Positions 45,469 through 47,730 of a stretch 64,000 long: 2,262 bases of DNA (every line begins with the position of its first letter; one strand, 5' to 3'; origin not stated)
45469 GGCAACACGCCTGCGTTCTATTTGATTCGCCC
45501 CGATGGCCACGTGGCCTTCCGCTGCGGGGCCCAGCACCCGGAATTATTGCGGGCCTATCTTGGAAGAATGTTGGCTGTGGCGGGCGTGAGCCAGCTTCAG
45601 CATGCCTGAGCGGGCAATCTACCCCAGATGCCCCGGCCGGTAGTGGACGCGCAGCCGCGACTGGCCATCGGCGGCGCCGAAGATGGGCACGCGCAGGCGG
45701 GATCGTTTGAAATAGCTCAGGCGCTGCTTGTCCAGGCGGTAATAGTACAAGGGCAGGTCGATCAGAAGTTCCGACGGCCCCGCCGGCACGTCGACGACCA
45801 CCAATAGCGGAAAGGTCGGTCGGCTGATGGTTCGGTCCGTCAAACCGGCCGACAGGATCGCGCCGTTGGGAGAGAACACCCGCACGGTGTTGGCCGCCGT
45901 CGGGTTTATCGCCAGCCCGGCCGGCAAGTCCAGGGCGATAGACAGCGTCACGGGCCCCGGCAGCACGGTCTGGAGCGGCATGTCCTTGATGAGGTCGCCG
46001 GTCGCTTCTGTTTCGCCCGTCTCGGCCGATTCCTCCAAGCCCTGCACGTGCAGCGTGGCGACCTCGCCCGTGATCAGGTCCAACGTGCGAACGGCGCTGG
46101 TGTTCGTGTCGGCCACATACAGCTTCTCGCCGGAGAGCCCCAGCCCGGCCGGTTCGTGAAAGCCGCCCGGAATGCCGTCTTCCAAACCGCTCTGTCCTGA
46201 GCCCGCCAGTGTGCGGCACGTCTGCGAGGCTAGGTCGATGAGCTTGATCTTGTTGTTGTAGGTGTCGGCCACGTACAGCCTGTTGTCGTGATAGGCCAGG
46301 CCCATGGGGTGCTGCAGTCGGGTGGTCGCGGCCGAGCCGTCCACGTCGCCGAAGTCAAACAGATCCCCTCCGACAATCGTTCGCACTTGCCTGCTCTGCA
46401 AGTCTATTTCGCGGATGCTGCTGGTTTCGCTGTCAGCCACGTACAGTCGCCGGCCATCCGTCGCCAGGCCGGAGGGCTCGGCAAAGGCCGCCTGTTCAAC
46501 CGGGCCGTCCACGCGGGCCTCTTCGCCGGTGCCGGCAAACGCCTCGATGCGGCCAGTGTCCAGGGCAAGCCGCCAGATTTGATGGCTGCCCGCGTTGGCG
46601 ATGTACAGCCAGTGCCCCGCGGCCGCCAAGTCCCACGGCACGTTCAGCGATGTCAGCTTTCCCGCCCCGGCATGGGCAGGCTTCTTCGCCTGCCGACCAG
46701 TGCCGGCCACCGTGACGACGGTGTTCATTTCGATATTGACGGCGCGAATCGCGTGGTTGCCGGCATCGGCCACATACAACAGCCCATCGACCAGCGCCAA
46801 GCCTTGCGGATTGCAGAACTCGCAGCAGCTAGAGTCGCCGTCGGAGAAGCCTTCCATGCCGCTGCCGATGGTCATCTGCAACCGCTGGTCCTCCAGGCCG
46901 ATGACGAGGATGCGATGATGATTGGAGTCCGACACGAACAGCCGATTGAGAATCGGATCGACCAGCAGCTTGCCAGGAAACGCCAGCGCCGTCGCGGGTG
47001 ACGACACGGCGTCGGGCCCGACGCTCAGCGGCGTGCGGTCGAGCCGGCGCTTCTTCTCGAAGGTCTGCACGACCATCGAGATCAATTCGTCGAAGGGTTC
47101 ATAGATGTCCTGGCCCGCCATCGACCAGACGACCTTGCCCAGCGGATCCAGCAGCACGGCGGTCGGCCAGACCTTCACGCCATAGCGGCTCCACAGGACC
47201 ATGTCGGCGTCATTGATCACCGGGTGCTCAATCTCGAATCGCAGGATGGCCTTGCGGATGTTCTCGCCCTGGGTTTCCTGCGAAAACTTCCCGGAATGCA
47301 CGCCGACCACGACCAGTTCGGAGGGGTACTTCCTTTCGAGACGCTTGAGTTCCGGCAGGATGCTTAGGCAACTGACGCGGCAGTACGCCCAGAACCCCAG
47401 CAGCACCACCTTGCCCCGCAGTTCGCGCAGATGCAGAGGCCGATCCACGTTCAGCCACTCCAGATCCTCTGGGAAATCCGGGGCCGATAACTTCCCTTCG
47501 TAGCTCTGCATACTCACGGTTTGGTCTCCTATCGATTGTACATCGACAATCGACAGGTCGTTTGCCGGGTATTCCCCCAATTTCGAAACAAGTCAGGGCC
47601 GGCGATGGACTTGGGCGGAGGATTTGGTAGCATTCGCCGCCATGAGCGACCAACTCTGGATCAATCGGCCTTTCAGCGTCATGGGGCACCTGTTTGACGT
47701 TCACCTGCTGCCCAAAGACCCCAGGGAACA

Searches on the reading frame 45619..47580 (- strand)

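Call 41: search_protein_families(library=pfam, proteins=[window:45619-47580:-], max_evalue=1e-8)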
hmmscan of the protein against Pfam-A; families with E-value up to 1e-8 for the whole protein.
window:45619-47580:- (653 aa): 2 families
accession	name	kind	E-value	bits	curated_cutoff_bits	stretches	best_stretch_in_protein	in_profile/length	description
PF01436.27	NHL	-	1e-29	101.5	20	0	255-279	1-26/28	NHL repeat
PF13905.12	Thioredoxin_8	-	3.4e-13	50.2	27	1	56-150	1-94/94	Thioredoxin-like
